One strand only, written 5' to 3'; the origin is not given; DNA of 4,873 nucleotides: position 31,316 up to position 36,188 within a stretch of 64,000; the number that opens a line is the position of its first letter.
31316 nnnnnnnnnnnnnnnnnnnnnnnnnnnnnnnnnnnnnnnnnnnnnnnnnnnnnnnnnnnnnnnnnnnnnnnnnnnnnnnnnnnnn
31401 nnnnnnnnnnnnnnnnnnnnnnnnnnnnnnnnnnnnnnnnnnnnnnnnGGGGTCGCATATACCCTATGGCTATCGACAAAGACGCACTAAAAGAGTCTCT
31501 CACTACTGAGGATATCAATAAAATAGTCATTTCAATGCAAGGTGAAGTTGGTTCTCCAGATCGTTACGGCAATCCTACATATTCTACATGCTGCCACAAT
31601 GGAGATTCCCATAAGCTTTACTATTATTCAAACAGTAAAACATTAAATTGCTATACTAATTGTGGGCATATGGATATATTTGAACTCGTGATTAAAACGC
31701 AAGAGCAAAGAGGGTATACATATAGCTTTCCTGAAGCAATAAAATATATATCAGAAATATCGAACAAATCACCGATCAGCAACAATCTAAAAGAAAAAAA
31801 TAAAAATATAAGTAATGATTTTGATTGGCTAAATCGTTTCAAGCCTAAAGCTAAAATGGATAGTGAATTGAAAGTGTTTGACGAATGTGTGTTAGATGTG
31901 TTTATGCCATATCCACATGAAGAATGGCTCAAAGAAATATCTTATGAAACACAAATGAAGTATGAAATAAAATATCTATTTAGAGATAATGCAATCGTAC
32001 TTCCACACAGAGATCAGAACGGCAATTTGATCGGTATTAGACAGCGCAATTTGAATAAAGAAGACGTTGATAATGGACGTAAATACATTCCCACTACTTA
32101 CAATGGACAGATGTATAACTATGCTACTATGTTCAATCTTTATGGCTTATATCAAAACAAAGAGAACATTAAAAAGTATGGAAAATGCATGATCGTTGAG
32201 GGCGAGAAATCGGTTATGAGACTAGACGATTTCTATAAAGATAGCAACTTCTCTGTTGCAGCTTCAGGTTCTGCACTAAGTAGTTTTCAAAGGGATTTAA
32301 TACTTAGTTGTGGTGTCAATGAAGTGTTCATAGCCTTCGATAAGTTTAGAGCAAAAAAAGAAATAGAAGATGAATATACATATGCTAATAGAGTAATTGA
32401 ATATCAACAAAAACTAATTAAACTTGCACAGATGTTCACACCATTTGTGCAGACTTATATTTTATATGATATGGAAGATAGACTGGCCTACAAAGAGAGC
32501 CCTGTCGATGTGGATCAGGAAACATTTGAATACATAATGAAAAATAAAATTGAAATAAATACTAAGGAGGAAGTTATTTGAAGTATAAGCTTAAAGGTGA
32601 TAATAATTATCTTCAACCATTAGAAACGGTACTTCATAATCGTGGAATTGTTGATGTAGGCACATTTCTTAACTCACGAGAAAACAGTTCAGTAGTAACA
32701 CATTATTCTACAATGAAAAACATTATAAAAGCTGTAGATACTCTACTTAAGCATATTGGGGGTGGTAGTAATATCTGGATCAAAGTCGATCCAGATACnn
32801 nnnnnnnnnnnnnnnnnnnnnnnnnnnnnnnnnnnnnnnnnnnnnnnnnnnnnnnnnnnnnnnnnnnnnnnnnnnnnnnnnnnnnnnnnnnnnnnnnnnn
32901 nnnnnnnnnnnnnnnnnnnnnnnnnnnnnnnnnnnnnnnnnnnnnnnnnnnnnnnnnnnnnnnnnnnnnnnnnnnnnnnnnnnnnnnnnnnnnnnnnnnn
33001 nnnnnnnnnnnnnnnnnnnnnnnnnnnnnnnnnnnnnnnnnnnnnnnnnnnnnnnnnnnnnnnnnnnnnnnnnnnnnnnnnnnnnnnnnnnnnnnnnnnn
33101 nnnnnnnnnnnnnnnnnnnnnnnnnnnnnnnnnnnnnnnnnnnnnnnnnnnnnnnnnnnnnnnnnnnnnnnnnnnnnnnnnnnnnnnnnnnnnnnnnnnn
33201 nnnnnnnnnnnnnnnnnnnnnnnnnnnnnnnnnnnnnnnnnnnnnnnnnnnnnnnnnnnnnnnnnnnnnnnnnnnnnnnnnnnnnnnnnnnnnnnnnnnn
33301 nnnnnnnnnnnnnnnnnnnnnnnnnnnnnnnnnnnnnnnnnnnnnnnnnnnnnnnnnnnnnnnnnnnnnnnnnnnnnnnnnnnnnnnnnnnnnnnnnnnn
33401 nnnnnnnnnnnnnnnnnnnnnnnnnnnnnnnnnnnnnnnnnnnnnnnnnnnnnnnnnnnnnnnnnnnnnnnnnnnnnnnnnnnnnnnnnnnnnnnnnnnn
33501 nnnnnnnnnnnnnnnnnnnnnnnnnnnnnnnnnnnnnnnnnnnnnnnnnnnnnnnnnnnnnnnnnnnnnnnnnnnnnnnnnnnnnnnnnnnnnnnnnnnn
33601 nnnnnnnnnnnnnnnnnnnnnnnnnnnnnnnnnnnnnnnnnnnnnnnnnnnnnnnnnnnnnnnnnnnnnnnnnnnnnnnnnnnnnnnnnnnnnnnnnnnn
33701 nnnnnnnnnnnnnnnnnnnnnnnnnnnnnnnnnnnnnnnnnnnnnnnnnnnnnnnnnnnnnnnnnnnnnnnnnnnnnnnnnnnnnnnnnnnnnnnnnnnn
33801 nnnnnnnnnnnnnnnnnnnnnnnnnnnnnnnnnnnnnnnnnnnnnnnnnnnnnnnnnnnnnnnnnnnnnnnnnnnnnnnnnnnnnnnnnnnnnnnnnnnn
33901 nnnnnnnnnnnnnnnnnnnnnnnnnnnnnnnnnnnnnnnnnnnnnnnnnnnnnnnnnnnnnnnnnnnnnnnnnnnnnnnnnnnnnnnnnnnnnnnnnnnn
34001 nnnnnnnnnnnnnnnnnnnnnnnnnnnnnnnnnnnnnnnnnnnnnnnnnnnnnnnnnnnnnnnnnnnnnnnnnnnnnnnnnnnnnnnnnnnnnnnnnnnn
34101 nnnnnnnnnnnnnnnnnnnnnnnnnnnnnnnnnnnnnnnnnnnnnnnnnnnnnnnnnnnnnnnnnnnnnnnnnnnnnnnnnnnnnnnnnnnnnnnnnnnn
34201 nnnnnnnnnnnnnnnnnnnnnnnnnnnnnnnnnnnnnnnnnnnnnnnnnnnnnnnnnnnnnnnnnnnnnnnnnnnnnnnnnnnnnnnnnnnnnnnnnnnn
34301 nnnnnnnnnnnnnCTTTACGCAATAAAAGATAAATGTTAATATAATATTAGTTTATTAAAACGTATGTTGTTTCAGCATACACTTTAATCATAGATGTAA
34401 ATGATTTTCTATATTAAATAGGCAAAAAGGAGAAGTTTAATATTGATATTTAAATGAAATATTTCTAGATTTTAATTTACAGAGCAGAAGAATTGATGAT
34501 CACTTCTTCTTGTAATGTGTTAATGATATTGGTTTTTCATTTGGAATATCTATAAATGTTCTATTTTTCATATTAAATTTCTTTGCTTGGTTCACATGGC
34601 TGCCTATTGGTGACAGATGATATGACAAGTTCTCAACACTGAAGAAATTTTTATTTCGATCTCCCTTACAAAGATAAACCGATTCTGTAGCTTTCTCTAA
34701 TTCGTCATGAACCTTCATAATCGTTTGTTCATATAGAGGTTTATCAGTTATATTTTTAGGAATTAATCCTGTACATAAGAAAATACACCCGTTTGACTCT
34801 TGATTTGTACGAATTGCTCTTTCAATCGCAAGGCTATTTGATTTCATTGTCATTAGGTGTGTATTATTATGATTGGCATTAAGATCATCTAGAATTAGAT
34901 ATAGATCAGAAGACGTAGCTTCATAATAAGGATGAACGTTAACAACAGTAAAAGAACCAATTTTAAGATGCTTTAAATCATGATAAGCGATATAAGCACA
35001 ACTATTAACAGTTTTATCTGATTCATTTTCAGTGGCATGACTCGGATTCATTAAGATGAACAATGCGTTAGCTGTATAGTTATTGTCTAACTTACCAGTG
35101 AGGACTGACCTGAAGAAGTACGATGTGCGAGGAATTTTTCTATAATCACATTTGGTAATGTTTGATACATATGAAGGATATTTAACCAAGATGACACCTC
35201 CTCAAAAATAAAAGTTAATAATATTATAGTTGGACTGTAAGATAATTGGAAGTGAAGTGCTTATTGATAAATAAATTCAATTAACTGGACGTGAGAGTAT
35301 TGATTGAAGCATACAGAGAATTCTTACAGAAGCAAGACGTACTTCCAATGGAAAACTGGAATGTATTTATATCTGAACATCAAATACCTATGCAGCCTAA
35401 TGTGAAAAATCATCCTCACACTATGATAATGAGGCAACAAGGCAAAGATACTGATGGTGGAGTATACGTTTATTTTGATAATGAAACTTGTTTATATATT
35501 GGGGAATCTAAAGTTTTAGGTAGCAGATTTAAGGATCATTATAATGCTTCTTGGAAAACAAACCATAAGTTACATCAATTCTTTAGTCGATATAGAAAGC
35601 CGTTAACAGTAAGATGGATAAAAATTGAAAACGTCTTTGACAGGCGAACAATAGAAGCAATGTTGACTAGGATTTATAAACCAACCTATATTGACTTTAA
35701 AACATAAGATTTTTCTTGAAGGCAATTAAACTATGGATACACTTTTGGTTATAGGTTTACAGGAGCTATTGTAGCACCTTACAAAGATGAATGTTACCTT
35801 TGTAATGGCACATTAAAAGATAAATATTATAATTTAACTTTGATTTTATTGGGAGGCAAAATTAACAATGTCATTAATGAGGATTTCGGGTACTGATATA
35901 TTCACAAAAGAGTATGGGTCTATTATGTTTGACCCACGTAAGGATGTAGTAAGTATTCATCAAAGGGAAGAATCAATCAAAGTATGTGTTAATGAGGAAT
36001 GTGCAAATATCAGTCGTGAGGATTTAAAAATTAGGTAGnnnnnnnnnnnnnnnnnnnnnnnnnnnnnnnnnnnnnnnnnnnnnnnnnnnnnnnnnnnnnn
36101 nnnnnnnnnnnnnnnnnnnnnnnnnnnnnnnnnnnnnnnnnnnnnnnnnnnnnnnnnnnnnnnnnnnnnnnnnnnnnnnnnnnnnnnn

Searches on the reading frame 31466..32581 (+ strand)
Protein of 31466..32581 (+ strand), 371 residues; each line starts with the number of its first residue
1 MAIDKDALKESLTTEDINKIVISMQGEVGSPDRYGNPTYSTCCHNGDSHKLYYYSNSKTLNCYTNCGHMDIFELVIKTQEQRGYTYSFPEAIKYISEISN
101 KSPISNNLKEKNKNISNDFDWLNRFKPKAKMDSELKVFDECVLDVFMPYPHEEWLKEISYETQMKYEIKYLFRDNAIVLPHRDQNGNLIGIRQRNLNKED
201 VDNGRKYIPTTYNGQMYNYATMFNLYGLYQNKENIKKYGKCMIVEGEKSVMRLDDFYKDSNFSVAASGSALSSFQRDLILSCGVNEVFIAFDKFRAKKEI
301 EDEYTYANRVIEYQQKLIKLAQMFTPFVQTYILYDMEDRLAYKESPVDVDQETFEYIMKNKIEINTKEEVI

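Call 58: search_protein_families(library=phrogs, proteins=[window:31466-32581:+], max_evalue=0.00001)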
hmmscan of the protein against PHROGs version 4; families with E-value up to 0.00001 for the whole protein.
window:31466-32581:+ (371 aa): 3 families
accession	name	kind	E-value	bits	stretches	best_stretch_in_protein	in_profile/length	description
phrog_47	-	DNA, RNA and nucleotide metabolism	3.7e-34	119.4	1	40-313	52-301/947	DNA primase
phrog_6444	-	DNA, RNA and nucleotide metabolism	5.5e-07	29.8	1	176-293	203-311/577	DNA primase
phrog_239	-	DNA, RNA and nucleotide metabolism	1.3e-06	28.6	1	100-292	96-259/801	DNA primase/helicase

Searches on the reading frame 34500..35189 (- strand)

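Call 58: search_protein_families(library=phrogs, proteins=[window:34500-35189:-], max_evalue=0.00001)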
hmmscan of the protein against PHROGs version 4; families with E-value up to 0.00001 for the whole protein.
window:34500-35189:- (229 aa): 1 family
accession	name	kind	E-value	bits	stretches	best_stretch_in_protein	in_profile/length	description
phrog_3230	-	unknown function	2.8e-07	31.5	1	26-113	19-100/167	-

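Call 73: search_protein_families(library=pfam, proteins=[window:34500-35189:-], max_evalue=0.1)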
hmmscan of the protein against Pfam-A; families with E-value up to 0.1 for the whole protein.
window:34500-35189:- (229 aa): 1 family
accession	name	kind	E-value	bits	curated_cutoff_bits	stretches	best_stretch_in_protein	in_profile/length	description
PF07799.17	DUF1643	-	7.2e-11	42.7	22.5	1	30-117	4-85/134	Protein of unknown function (DUF1643)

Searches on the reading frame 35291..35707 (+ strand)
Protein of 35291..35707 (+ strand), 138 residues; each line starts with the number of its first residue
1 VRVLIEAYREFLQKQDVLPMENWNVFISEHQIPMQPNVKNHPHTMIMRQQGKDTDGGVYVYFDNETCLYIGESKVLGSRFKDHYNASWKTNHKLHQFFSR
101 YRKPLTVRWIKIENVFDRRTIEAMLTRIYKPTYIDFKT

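Call 58: search_protein_families(library=phrogs, proteins=[window:35291-35707:+], max_evalue=0.00001)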
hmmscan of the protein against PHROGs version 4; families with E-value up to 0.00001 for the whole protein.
window:35291-35707:+ (138 aa): 0 families

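Call 73: search_protein_families(library=pfam, proteins=[window:35291-35707:+], max_evalue=0.1)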
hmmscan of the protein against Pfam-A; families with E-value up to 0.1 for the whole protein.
window:35291-35707:+ (138 aa): 1 family
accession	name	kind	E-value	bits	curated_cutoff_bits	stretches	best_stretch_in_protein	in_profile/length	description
PF01541.30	GIY-YIG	-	3.3e-05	24.6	22.6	1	56-112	2-54/78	GIY-YIG catalytic domain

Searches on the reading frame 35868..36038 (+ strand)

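Call 73: search_protein_families(library=pfam, proteins=[window:35868-36038:+], max_evalue=0.1)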
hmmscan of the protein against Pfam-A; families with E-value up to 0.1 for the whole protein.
window:35868-36038:+ (56 aa): 1 family
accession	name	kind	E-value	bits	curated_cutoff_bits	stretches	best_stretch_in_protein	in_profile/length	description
PF17590.7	DUF5488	-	0.028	14.6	25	1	1-45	1-45/70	Family of unknown function (DUF5488)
